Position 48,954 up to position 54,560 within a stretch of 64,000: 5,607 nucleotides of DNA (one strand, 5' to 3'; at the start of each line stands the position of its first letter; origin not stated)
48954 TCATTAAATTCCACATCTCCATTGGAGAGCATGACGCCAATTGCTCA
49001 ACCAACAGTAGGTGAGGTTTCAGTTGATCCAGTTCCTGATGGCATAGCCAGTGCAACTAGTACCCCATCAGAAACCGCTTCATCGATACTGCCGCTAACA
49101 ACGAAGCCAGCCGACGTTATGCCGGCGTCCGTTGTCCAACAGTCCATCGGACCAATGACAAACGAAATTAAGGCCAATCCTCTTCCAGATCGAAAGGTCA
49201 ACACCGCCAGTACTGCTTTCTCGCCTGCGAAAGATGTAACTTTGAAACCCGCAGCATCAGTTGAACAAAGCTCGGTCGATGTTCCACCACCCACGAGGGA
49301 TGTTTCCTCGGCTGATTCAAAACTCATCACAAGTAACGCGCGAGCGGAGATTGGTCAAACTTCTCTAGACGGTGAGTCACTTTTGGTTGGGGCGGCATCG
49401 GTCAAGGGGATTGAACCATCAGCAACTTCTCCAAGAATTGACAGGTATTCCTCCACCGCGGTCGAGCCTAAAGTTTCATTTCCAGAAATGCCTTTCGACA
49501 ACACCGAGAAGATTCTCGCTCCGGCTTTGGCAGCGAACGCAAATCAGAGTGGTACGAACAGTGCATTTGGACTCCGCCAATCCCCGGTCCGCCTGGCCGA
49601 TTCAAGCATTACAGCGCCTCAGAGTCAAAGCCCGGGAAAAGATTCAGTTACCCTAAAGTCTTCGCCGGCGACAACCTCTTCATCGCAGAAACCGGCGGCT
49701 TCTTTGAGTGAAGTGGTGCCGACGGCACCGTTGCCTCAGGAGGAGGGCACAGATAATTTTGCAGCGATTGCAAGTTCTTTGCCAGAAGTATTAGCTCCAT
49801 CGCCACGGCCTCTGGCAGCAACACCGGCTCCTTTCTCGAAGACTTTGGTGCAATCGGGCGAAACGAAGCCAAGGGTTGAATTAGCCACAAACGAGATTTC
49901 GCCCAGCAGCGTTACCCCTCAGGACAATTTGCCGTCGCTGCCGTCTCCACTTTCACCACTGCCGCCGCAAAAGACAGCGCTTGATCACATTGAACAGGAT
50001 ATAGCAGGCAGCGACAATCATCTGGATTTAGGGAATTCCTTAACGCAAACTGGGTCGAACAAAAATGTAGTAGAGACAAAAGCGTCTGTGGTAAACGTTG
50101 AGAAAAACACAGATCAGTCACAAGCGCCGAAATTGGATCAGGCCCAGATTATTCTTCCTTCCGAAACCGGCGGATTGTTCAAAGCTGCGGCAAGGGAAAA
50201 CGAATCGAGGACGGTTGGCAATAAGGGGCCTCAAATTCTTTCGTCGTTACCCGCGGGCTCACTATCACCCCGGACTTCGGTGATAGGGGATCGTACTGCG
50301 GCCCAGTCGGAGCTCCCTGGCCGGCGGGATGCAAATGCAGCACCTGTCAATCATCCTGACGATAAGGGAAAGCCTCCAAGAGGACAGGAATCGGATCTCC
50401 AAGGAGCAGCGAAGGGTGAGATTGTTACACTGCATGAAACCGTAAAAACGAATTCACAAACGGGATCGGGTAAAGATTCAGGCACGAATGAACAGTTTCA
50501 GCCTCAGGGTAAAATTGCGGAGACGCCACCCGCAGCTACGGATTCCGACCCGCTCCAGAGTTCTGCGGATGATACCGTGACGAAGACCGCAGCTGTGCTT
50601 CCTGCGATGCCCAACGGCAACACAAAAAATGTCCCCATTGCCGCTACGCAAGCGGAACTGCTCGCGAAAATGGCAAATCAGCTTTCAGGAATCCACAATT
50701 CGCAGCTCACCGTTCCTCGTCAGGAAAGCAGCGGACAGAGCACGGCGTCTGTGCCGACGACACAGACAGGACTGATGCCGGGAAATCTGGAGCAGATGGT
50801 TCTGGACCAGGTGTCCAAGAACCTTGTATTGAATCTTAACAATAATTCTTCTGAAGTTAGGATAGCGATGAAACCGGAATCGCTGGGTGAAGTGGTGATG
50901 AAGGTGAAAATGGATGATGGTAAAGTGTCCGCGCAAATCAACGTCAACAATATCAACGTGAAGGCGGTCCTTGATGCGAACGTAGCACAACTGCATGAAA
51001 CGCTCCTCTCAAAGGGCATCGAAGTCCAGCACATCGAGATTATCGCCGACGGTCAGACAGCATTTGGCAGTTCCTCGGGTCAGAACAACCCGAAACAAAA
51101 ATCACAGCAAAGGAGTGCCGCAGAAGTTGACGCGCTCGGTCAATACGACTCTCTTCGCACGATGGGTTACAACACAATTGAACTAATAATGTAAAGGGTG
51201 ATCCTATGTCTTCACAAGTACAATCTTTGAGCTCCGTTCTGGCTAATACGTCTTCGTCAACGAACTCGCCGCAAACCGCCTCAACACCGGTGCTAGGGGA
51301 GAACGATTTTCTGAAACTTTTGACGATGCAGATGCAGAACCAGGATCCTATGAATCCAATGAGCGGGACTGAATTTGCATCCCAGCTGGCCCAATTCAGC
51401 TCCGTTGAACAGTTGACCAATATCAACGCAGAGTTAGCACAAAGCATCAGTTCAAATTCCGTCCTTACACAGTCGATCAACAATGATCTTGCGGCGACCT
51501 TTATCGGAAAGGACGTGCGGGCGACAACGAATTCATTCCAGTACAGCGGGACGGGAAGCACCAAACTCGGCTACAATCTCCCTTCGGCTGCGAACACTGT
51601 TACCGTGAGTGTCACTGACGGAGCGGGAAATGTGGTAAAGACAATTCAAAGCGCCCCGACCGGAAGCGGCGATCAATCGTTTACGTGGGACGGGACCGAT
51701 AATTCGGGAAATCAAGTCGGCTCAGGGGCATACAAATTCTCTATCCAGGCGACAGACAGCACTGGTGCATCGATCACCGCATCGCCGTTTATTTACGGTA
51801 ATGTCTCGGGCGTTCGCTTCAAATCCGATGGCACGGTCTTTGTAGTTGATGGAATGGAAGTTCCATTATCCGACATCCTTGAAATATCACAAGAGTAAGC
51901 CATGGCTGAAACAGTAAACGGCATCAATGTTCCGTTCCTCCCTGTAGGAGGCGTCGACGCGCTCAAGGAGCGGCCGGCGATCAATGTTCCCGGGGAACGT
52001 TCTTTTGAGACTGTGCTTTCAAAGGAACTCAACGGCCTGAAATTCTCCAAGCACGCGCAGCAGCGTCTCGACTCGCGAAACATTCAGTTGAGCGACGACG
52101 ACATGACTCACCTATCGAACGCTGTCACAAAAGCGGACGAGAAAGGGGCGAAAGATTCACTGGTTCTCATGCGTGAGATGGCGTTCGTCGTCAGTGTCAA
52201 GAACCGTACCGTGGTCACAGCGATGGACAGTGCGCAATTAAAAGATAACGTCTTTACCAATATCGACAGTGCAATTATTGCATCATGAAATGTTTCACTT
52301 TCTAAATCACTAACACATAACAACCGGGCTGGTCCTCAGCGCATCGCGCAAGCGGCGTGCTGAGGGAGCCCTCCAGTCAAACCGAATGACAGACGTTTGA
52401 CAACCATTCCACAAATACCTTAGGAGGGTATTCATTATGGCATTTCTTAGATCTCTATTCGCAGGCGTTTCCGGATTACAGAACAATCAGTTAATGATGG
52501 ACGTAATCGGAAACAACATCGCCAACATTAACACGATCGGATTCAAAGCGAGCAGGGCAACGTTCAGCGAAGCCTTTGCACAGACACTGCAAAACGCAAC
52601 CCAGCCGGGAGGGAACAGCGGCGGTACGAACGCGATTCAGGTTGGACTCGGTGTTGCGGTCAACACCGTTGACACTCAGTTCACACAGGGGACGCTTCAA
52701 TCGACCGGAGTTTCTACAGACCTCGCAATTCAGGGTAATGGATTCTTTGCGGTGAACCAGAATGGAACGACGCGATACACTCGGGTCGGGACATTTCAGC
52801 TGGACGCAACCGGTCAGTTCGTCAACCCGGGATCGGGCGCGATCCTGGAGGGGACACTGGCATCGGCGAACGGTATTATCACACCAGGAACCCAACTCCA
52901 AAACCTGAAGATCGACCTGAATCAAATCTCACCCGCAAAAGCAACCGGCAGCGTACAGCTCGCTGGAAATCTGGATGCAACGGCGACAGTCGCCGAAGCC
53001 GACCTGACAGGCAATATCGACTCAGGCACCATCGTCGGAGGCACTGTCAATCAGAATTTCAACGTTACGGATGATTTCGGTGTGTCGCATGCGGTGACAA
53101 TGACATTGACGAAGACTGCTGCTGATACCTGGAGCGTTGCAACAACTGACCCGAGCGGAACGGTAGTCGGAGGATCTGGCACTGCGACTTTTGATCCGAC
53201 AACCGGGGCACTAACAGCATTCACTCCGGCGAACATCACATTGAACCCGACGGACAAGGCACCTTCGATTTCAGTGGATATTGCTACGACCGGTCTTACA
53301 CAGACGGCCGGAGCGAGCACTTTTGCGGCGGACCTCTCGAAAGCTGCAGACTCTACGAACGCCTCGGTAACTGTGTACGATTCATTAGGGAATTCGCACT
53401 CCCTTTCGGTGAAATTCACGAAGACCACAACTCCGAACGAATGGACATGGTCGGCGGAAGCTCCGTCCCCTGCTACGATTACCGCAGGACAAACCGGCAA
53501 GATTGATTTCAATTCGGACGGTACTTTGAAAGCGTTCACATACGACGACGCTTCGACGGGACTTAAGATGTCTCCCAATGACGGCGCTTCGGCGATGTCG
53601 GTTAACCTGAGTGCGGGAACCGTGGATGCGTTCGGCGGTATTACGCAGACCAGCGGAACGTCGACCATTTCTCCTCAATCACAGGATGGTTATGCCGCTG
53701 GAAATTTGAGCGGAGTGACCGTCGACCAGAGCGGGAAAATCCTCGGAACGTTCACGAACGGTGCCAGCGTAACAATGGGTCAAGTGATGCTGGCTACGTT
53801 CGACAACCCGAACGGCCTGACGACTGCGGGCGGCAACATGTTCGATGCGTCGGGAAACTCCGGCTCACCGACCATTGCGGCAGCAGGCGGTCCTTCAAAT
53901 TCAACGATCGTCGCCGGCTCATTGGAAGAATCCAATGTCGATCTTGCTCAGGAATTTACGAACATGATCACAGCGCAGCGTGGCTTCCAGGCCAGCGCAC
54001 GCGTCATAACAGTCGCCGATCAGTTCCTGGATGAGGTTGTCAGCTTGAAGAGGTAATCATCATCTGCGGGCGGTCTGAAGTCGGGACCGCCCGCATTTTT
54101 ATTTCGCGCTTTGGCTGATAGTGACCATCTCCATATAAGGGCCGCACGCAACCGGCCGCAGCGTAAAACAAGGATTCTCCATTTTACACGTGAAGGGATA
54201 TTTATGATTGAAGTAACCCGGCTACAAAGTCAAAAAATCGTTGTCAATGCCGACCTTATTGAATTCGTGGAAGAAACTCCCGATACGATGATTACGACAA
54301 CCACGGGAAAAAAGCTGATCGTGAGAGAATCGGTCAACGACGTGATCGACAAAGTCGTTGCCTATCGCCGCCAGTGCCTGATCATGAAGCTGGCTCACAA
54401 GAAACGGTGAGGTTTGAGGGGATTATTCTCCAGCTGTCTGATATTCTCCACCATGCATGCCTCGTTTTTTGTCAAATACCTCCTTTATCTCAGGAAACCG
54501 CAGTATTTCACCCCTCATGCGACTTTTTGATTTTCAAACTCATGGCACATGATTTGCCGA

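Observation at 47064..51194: Giant 1376-aa FliK hook-length ruler with ~1150 aa of S/P/T/A-rich low complexity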

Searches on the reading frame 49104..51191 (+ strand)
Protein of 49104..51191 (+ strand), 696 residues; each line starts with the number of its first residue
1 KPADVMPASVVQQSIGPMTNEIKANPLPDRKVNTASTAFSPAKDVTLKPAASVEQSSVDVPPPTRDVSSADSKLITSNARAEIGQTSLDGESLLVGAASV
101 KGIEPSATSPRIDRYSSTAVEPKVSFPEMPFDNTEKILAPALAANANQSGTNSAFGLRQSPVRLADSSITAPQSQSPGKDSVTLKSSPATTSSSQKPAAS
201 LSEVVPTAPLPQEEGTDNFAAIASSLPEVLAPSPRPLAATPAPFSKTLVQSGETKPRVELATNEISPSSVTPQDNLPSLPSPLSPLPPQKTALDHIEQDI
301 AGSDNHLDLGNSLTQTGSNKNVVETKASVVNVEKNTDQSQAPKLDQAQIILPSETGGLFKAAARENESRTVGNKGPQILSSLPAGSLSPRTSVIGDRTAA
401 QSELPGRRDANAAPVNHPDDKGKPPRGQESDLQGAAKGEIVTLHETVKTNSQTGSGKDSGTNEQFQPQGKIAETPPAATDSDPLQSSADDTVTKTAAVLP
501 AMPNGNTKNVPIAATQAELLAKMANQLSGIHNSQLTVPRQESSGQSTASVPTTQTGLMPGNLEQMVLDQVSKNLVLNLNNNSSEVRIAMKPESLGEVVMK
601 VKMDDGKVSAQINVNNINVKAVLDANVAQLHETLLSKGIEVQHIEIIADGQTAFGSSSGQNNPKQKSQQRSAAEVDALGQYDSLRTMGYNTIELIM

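Call 51: predict_structure(alignment_id=A4)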
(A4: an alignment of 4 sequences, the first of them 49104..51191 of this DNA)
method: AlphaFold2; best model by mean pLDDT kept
length: 696 residues; sequences in the alignment: 4
mean_pLDDT: 39.5   pTM: 0.24
mean pLDDT of the five models: 39.5, 38.3, 33.5, 32.2, 31.3
residues with pLDDT >= 90: 1; 70-90: 68; 50-70: 50; < 50: 577
segments of 3 or more residues with pLDDT < 50: 1-514, 528-559, 654-674, 691-696
pLDDT, mean of each block of 10 residues (from residue 1): 35 31 34 30 31 30 30 31 32 30 30 32 37 37 30 32 33 31 32 31 31 33 32 35 33 32 31 35 35 32 30 30 32 31 33 31 31 33 36 32 33 33 34 34 33 31 35 32 32 32 34 53 51 34 29 36 75 70 61 66 79 84 86 82 82 42 35 49 57 44
secondary structure, 60 per line:
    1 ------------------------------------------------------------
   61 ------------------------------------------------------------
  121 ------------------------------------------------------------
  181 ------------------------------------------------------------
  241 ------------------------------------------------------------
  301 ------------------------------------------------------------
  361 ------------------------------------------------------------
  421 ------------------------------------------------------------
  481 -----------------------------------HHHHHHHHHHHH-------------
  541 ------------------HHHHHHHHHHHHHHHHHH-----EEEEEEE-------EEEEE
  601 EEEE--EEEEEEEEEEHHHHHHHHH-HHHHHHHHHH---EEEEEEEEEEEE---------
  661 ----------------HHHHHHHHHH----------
elements in order (helices of 4 or more, strands of 3 or more residues): H516-527 H559-576 E582-588 E596-604 E607-616 H617-625 H627-636 E640-651 H677-686

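Call 56: fold_search(model_id=the predicted structure, library=pdb)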
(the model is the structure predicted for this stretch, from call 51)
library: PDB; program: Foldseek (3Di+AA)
matches with E <= 10: 1358; with E <= 0.001: 2
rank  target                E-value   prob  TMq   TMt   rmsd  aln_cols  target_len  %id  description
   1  2rrl_MODEL_1_A        7.7e-05  1.00  0.12  0.41  26.1       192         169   20  Solution structure of the C-terminal domain of the FliK (released 2011-05-18)
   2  5cuk                  1.7e-04  1.00  0.11  0.63   3.3        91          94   19  Crystal structure of the PscP SS domain (released 2015-12-02)
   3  8fg6_B                1.4e-02  0.63  0.06  0.19  10.2        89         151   16  Design of amyloidogenic peptide traps (released 2024-03-20)
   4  9iqc                  1.7e-02  0.54  0.08  0.19  15.4       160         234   11  Monooxygenase dependent on riboflavin with dCMP and FAD (released 2025-07-16)
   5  6ztm_AC               2.1e-02  0.85  0.07  0.22  12.8       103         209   14  E. coli 70S-RNAP expressome complex in collided state without NusG (released 2020-09-16)
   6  5ubw_A                2.2e-02  0.84  0.08  0.26   5.7        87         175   14  Structure of catalytic domain of Ssel (released 2017-12-27)
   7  9iqu                  2.2e-02  0.51  0.07  0.19  12.2       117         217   13  phage HY126 dCMP hydroxylase-AfhB with sustrate dCMP (released 2025-07-16)
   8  7ubx_A                3.0e-02  0.69  0.07  0.12   6.7        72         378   11  Structure of a pore forming fragment of Clostridium difficile toxin A in complex with VHH AA6 (released 2022-11-16)
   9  3byx                  3.4e-02  0.25  0.06  0.12  11.0       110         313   14  Lactobacillus CASEI Thymidylate Synthase Ternary Complex with DUMP and the Phtalimidic Derivative C00 in Multiple Bindin (released 2009-01-20)
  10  8zej_C                3.9e-02  0.80  0.08  0.24  12.5       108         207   15  Structure of E.coli ribosome in complex with an engineered arrest peptide (released 2025-06-18)
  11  6ztj_AC               4.2e-02  0.82  0.07  0.22  12.5       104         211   13  E. coli 70S-RNAP expressome complex in NusG-coupled state (38 nt intervening mRNA) (released 2020-09-16)
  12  8p16_h                4.2e-02  0.69  0.07  0.21  12.8       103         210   16  E167K RF2 on E. coli 70S release complex with UGG (Structure I) (released 2024-05-22)
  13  1t44_G                4.4e-02  0.63  0.09  0.31  13.1       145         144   12  Structural basis of actin sequestration by thymosin-B4: Implications for arp2/3 activation (released 2004-09-07)
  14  6hao                  4.4e-02  0.60  0.08  0.39   9.6       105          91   10  MamM CTD H264E - Cadmium form 2 (released 2019-08-21)
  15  6i4j_G                4.7e-02  0.85  0.09  0.37   5.6        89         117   15  Crystal Structure of Plasmodium falciparum actin I (F54Y mutant) in the Mg-ADP state (released 2019-06-26)
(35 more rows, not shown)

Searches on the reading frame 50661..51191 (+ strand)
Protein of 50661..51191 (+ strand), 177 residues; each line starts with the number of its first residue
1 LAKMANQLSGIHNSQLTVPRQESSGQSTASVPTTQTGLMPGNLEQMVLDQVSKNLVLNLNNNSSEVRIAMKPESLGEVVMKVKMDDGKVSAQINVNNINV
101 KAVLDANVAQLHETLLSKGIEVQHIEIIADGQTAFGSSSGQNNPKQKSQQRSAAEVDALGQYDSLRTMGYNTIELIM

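Call 28: search_protein_representatives(protein=window:50661-51191:+)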
Query: 177 residues. Proteins with E-value up to 0.001 (for the whole library): 6093; up to 1e-10: 260; up to 1e-30: 10. The best 150 are listed.
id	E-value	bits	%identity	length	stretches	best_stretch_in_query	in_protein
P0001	9.8e-102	354.0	100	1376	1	1-177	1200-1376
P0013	9.3e-76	269.7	76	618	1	1-177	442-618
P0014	3.7e-75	267.7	77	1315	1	1-177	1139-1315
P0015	1.5e-70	252.8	73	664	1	10-177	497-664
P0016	2.9e-65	235.6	67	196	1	1-177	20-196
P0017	2.0e-63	229.6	68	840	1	5-177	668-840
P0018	5.7e-53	195.8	58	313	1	3-177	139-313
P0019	2.6e-50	187.1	87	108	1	70-177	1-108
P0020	1.7e-46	174.7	65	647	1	41-177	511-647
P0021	2.3e-45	171.1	55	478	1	30-177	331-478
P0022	2.0e-30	122.6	44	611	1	25-177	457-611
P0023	4.6e-30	121.4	42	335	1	25-177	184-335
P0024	1.6e-29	119.7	49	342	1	42-176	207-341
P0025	2.1e-29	119.3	41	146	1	39-177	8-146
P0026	3.6e-27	112.0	41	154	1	42-176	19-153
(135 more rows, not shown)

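Call 67: find_related_loci(query=window:50661-51191:+, collection=metagenome_contigs, flank=6000)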
Query window:50661-51191:+ (177 aa) in metagenome_contigs; peptide patterns used: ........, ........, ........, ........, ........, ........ (x = any residue, [..] = any of these).
146 stretches matched a pattern; 7 encode a relative of the query (tblastn E <= 1e-3); 7 distinct loci.
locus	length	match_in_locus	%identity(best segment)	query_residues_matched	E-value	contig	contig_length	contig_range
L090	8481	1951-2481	81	1-177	1e-92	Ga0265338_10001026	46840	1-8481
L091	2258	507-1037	73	1-177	2e-86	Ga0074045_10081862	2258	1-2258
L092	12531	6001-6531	77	1-177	2e-83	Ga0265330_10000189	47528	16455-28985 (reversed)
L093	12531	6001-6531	77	1-177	2e-83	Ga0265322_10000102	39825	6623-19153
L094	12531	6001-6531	77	1-177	2e-83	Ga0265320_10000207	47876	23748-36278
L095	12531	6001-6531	63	1-177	4e-72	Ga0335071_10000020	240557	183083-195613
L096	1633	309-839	56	1-177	7e-65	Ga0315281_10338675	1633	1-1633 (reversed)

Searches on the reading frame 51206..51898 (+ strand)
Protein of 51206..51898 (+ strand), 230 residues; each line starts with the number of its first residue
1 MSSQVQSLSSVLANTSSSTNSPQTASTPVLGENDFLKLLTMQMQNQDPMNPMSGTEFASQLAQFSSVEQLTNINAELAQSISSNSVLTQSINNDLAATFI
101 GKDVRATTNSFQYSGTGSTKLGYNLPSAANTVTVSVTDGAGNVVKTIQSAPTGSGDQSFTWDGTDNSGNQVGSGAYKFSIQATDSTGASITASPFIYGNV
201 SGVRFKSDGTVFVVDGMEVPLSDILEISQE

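Call 4: search_protein_families(library=pfam, proteins=[window:51206-51898:+], max_evalue=0.01)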
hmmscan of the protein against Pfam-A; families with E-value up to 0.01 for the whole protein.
window:51206-51898:+ (230 aa): 4 families
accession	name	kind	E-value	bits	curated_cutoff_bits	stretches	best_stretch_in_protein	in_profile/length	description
PF03963.19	FlgD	-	7.4e-22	77.8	27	1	11-78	7-74/75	Flagellar hook capping protein - N-terminal region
PF13860.13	FlgD_ig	-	6.7e-21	74.5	27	1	110-184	3-77/79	FlgD Ig-like domain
PF13861.12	FLgD_tudor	-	6.7e-09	36.3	26.9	1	96-224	6-57/58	FlgD Tudor-like domain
PF10029.15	DUF2271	-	0.0049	17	27.3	1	143-183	63-103/136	Predicted periplasmic protein (DUF2271)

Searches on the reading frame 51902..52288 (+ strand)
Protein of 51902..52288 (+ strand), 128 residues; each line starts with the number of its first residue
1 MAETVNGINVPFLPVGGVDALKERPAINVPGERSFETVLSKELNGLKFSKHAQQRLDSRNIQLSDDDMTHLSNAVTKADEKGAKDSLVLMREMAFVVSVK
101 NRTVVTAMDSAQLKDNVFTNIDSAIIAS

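Call 4: search_protein_families(library=pfam, proteins=[window:51902-52288:+], max_evalue=0.01)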
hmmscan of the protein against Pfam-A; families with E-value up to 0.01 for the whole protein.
window:51902-52288:+ (128 aa): 1 family
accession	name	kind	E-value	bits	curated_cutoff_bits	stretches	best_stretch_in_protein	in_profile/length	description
PF12611.13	Flagellar_put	-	1.3e-13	50.9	21.1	1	103-126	1-24/24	Putative flagellar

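Call 42: search_protein_families(library=ncbifam, proteins=[window:51902-52285:+], max_evalue=0.01)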
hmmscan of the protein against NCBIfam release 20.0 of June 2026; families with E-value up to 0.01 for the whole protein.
window:51902-52285:+ (128 aa): 1 family
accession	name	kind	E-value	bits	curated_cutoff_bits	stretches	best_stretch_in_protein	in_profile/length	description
TIGR02530.1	flg_new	equivalog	3e-36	124.1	83.2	1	34-126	1-95/96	TIGR02530 family flagellar biosynthesis protein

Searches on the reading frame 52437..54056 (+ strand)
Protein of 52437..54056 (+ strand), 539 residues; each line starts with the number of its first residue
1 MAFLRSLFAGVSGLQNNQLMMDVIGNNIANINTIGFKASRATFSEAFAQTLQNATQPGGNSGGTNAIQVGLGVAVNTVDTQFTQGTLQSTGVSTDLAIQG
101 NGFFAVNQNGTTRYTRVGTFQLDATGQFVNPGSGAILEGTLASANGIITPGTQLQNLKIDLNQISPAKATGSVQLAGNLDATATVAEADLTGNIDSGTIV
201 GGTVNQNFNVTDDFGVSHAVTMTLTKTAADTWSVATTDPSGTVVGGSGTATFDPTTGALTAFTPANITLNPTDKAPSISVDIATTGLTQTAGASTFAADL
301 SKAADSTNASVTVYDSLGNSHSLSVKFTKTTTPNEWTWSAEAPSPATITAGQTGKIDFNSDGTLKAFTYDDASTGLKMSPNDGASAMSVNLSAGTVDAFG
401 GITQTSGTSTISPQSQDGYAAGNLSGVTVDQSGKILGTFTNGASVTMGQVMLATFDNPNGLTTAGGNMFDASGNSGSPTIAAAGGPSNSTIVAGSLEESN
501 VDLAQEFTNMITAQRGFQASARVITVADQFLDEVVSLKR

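Call 4: search_protein_families(library=pfam, proteins=[window:52437-54056:+], max_evalue=0.01)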
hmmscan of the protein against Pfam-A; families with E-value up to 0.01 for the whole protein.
window:52437-54056:+ (539 aa): 4 families
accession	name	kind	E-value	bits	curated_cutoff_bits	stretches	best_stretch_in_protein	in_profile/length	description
PF07559.19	FlgE_D2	-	2.2e-20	74.1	22.7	2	306-419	21-142/142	Flagellar basal body protein FlaE D2 domain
PF06429.18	Flg_bbr_C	-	4.8e-16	58.4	23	1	493-536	2-45/46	Flagellar basal body rod FlgEFG protein C-terminal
PF22692.1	LlgE_F_G_D1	-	2.5e-11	44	27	1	97-160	1-57/64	Flagellar hook protein FlgE/F/G D1 domain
PF00460.25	Flg_bb_rod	-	4.6e-09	36.5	20.7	1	10-37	4-31/31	Flagella basal body rod protein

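Call 11: find_related_loci(query=window:52437-54056:+, collection=genome_contigs, flank=10000)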
Query window:52437-54056:+ (539 aa) in genome_contigs; peptide patterns used: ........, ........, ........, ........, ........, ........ (x = any residue, [..] = any of these).
514 stretches matched a pattern; 461 encode a relative of the query (tblastn E <= 1e-3); the best 80 are kept; 80 distinct loci.
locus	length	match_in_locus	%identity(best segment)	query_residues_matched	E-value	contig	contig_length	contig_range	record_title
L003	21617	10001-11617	88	1-539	0e+0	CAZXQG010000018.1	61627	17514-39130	MAG TPA_asm: uncultured Chitinophagaceae bacterium isolate binchicken_co54_503 genome assembly, contig: NODE_799_length_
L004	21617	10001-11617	81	1-539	0e+0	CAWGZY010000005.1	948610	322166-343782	MAG: uncultured Bacteroidetes bacterium isolate MFD01689.bin.1.50 genome assembly, contig: contig_35140, whole genome sh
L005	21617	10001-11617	82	1-539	0e+0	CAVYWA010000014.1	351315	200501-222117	MAG: uncultured Bacteroidetes bacterium isolate MFD01476.bin.1.210 genome assembly, contig: contig_32173, whole genome s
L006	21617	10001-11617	81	1-539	0e+0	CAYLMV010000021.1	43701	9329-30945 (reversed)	MAG TPA_asm: uncultured Chitinophagaceae bacterium isolate binchicken_co50_279 genome assembly, contig: NODE_825_length_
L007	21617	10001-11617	79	1-539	0e+0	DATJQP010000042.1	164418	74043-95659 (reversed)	MAG TPA_asm: Bacteroidota bacterium isolate SMAG_U14944 k141_2059721, whole genome shotgun sequence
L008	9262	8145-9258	82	1-371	3e-173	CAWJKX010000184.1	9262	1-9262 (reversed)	MAG: uncultured Bacteroidetes bacterium isolate MFD05379.bin.2.14 genome assembly, contig: contig_40911, whole genome sh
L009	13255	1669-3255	41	3-539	2e-108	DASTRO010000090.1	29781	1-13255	MAG TPA_asm: Gemmatimonadaceae bacterium isolate SMAG_U2255 k141_270508, whole genome shotgun sequence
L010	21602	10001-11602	38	3-539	1e-98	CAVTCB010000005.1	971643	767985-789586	MAG: uncultured Gemmatimonadales bacterium isolate MFD02360.bin.2.2 genome assembly, contig: contig_11960, whole genome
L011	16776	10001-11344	38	1-539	7e-99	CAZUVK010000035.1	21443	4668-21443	MAG TPA_asm: uncultured Gemmatimonas sp. isolate SRP344714_co1_357 genome assembly, contig: NODE_4649_length_21443_cov_3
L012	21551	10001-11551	39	3-539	5e-96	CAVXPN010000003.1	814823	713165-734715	MAG: uncultured Gemmatimonadales bacterium isolate MFD04580.bin.1.159 genome assembly, contig: contig_51175, whole genom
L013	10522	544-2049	40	4-539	6e-96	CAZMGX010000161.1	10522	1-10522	MAG TPA_asm: uncultured Gemmatimonas sp. isolate SRP302895_co1_448 genome assembly, contig: NODE_12602_length_10522_cov_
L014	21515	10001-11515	37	4-539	1e-95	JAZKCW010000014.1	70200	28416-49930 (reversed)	MAG: Gemmatimonadota bacterium isolate DC_HB_01_SPN181219-bin012_1 DCHB01SPN_B012_1_000000000014, whole genome shotgun s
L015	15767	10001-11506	40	4-539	9e-96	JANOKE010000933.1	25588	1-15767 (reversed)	MAG: Gemmatimonadaceae bacterium isolate VAR_48_concoct_361 VAR_48_k141_3519819, whole genome shotgun sequence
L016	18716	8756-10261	40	4-539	1e-95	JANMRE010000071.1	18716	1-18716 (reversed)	MAG: Gemmatimonadaceae bacterium isolate OTE_51_concoct_49 OTE_51_k141_3445218, whole genome shotgun sequence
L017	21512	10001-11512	38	4-539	2e-95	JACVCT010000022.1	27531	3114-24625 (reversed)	MAG: Gemmatimonadaceae bacterium isolate Desfum bin_10_GBBB08 NODE_212_length_27531_cov_3.014414, whole genome shotgun s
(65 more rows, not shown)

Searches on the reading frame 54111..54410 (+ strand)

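Call 47: search_protein_families(library=pfam, proteins=[window:54111-54410:+], max_evalue=0.001)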
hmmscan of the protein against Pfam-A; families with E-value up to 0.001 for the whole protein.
window:54111-54410:+ (99 aa): 1 family
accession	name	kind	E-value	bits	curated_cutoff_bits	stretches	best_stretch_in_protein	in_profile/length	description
PF06289.16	FlbD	-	1.3e-27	95.6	24.7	1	32-89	1-58/59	Flagellar and Swarming motility proteins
